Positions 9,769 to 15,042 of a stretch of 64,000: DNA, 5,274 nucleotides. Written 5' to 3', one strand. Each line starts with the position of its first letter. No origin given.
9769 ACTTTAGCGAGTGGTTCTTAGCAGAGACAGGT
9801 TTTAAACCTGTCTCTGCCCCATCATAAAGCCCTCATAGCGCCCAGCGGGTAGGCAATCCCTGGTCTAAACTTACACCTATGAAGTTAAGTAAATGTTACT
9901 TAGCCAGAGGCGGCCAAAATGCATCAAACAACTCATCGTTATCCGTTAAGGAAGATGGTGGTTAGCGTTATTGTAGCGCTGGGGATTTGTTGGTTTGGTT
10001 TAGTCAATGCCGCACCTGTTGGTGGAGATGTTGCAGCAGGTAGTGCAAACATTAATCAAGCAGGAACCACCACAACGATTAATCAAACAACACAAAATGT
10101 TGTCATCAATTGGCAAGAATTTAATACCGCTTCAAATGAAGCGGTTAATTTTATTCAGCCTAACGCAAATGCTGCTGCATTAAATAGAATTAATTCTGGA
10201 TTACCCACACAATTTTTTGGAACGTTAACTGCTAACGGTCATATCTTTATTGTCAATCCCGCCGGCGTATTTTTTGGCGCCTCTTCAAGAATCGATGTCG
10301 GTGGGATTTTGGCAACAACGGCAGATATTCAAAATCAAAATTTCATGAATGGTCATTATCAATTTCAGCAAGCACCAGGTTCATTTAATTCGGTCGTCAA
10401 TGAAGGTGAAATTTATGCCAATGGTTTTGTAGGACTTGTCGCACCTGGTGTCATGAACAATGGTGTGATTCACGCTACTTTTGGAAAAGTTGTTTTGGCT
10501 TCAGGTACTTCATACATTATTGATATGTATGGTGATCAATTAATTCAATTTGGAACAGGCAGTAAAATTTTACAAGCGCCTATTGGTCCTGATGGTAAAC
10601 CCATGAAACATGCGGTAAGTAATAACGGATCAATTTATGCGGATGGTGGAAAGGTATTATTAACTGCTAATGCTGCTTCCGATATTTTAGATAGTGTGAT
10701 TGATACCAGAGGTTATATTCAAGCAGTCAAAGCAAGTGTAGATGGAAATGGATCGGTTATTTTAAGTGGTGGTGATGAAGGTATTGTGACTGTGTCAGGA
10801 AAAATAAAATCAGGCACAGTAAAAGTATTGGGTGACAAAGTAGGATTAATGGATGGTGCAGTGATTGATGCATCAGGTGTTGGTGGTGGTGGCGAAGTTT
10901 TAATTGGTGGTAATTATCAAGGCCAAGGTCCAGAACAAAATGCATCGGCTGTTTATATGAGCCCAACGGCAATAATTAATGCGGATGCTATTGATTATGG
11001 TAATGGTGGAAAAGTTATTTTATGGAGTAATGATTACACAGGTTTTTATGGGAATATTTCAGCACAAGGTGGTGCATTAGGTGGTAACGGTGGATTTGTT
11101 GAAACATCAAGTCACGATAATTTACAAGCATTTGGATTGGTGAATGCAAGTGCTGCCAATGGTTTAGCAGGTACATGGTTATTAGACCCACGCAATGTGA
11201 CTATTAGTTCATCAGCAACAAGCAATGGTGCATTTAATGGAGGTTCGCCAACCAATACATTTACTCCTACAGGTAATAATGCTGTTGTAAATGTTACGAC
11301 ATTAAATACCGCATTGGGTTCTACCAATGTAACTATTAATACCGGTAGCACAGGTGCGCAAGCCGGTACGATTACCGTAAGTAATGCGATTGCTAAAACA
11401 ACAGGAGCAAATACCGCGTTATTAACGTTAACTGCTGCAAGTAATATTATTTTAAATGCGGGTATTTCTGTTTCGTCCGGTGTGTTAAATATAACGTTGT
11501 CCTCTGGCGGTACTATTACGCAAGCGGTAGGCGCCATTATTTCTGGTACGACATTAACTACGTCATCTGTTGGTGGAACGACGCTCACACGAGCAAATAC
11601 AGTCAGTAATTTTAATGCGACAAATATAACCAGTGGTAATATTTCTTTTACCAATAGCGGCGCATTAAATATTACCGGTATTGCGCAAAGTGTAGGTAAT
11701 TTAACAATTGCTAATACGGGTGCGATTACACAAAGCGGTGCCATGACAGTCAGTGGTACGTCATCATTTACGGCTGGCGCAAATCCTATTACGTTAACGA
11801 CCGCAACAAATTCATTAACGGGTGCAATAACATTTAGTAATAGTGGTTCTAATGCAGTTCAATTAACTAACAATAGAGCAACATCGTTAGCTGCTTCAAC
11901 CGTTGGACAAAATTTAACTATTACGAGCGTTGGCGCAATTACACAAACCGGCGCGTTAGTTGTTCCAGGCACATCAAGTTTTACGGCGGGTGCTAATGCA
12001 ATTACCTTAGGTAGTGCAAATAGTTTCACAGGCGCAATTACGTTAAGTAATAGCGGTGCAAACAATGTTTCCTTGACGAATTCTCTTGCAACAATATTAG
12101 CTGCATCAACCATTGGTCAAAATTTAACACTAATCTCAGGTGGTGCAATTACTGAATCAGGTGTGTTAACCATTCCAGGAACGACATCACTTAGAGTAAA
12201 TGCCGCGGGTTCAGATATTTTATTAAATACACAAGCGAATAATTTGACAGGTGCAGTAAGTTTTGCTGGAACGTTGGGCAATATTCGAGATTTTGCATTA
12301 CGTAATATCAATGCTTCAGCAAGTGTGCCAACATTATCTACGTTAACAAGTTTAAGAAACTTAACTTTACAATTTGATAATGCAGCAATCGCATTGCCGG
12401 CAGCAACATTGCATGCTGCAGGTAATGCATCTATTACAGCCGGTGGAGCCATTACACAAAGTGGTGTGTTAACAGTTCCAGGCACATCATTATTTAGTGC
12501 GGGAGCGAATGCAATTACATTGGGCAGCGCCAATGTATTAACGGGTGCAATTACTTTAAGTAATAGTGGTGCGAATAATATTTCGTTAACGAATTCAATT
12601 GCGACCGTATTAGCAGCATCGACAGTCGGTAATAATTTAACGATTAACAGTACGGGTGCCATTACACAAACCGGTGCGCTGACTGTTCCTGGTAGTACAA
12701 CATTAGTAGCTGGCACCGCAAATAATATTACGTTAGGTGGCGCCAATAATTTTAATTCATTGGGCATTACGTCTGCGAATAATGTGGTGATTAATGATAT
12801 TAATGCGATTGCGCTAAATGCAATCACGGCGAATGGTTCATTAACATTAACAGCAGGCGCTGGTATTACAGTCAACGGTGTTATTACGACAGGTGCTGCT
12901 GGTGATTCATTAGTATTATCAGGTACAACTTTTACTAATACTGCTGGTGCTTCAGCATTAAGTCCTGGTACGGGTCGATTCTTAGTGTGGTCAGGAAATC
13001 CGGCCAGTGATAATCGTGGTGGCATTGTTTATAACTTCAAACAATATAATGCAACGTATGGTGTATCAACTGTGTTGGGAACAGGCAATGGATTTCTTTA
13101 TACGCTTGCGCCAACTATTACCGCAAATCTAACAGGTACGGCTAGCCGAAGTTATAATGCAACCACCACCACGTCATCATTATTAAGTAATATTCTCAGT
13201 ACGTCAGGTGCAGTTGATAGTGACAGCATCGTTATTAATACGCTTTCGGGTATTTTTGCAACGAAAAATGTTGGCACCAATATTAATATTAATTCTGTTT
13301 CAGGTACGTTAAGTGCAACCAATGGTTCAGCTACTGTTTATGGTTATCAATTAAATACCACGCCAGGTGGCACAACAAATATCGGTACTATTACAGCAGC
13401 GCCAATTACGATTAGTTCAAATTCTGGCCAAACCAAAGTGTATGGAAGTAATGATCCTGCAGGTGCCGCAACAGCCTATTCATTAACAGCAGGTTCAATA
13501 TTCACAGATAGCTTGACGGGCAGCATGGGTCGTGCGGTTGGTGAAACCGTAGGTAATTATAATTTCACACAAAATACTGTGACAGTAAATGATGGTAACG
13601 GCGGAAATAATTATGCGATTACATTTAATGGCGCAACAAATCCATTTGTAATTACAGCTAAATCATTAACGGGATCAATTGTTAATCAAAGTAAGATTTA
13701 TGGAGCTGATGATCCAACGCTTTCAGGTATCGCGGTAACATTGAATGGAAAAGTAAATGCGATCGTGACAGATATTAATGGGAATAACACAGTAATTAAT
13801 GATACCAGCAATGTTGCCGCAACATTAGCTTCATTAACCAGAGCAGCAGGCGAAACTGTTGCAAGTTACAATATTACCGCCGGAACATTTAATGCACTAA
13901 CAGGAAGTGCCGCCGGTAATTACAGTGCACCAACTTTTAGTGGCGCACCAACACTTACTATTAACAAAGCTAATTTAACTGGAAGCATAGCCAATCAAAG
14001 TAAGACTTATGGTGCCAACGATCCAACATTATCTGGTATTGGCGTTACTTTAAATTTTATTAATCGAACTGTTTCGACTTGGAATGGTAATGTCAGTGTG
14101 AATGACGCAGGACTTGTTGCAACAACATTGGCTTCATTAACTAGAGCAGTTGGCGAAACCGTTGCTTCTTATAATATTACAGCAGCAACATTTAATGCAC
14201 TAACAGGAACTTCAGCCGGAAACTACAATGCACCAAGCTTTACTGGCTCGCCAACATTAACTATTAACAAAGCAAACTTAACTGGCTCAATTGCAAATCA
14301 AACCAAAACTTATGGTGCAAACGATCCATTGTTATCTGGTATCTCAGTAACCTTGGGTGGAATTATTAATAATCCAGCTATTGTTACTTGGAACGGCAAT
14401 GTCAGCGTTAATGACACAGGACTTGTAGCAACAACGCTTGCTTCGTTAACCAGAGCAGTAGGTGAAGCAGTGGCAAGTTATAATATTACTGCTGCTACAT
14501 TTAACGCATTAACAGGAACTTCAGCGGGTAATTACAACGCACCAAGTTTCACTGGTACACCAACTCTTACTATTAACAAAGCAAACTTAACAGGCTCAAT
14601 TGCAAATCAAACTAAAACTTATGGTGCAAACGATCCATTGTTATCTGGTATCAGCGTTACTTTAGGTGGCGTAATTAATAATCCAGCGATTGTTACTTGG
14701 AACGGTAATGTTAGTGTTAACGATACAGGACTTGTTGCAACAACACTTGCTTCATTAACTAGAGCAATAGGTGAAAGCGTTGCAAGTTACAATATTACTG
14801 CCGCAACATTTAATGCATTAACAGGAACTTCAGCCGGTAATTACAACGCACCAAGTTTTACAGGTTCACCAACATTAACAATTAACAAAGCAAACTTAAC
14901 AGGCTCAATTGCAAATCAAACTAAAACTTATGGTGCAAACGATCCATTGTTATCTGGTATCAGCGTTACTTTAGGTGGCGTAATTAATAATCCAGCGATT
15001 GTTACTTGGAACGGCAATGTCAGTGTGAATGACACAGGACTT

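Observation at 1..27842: Same-strand array of three giant TpsA-like exoproteins built from MBG-type modules, with no TpsB, toxin tip or immunity gene in view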

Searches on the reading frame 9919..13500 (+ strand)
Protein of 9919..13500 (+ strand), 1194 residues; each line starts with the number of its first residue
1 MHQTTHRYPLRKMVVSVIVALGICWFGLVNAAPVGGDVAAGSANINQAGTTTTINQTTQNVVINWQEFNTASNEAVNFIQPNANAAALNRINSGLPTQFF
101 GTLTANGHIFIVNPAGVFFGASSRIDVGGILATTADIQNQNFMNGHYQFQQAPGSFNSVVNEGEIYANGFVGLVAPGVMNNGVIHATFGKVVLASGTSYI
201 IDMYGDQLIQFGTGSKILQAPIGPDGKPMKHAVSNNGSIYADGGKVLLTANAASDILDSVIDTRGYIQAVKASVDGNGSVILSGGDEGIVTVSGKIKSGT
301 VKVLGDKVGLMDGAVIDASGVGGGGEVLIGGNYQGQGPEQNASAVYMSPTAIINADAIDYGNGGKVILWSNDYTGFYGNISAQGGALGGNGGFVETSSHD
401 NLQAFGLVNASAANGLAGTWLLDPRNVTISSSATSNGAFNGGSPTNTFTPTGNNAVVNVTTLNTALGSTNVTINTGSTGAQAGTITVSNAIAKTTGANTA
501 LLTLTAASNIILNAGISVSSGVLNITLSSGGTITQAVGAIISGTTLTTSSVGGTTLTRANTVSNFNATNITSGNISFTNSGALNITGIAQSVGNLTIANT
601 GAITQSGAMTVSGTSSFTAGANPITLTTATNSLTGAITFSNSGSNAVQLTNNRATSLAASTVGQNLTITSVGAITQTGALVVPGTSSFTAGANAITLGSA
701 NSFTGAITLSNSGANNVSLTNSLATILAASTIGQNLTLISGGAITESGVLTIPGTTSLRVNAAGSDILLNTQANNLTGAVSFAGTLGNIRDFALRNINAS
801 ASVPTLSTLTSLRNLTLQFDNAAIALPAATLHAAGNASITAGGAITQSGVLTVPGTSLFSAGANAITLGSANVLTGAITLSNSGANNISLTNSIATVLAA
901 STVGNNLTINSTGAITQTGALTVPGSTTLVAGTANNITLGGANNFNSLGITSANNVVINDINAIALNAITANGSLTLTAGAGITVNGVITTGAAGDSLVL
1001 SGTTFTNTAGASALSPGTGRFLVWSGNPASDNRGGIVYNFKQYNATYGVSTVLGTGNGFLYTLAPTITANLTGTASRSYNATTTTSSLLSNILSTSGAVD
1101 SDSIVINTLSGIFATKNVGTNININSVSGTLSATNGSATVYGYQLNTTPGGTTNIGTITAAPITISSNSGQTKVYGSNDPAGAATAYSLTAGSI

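Call 69: search_protein_families(library=ncbifam, proteins=[window:9919-13500:+], max_evalue=0.001)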
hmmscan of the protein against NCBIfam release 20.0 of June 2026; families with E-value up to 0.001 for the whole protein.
window:9919-13500:+ (1194 aa): 1 family
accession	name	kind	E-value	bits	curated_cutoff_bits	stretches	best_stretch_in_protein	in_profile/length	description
TIGR01901.1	adhes_NPXG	domain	3.3e-19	68.6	29.1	1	63-137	2-78/79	filamentous hemagglutinin N-terminal domain-containing protein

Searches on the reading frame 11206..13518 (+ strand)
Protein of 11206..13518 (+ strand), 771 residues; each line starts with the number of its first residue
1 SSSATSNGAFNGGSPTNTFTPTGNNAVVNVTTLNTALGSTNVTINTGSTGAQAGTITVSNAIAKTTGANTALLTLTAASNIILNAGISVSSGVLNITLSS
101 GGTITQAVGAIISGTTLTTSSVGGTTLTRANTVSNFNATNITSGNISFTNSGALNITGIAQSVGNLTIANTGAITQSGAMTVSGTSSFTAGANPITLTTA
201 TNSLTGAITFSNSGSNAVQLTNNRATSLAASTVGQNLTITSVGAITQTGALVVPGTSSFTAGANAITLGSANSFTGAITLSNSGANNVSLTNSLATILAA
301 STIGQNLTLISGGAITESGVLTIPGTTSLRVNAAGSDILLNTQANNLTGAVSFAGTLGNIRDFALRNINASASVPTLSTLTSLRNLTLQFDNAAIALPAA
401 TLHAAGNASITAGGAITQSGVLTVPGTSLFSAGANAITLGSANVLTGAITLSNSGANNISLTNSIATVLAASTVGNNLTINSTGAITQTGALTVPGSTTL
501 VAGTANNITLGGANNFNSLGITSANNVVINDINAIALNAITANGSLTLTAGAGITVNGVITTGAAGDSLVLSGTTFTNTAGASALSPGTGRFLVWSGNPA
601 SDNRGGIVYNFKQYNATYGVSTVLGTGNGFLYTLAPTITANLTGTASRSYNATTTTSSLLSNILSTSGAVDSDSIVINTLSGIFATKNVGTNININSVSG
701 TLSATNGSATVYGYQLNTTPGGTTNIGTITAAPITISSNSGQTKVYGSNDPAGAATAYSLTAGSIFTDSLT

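Call 79: search_protein_families(library=pfam, proteins=[window:11206-13518:+], max_evalue=0.1)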
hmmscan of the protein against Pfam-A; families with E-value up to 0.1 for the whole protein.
window:11206-13518:+ (771 aa): 2 families
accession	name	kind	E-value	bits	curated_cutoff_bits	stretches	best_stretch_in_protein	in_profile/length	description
PF18886.6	DUF5649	-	4.3e-58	194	25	6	216-281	2-68/68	Repeats of unknown function (DUF5649)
PF18657.6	YDG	-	0.00014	22.5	25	1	642-707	9-75/85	YDG domain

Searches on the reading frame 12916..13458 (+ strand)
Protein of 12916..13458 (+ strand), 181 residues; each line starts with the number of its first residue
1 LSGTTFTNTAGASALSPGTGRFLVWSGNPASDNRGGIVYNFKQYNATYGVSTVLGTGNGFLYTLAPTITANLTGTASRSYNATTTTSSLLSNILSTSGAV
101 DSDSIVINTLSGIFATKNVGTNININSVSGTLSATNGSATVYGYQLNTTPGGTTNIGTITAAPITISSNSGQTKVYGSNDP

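Call 79: search_protein_families(library=pfam, proteins=[window:12916-13458:+], max_evalue=0.1)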
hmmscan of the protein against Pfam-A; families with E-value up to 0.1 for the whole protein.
window:12916-13458:+ (181 aa): 1 family
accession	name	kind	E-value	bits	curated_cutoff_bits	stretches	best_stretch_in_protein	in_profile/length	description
PF18657.6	YDG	-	2e-05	25.2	25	1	71-137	8-75/85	YDG domain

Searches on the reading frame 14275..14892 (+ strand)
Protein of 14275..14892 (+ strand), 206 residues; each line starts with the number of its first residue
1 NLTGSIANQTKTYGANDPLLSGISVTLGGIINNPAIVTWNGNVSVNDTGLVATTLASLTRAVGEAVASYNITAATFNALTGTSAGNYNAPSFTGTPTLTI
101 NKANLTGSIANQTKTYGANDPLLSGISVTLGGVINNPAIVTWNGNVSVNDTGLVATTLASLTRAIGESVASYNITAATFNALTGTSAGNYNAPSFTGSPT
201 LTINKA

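Call 57: predict_structure(alignment_id=A3)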
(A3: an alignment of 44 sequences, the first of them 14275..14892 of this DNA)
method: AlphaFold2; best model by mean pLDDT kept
length: 206 residues; sequences in the alignment: 44
mean_pLDDT: 39.9   pTM: 0.14
mean pLDDT of the five models: 39.9, 39.3, 38.4, 33.7, 31.6
residues with pLDDT >= 90: 0; 70-90: 0; 50-70: 7; < 50: 199
segments of 3 or more residues with pLDDT < 50: 1-17, 19-117, 125-163, 167-206
pLDDT, mean of each block of 10 residues (from residue 1): 32 45 39 43 41 40 39 42 42 38 35 44 44 37 39 41 45 41 37 39 31
secondary structure, 60 per line:
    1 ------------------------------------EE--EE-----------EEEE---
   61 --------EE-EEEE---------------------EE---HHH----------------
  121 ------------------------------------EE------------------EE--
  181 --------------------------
elements in order: E54-57 E72-75
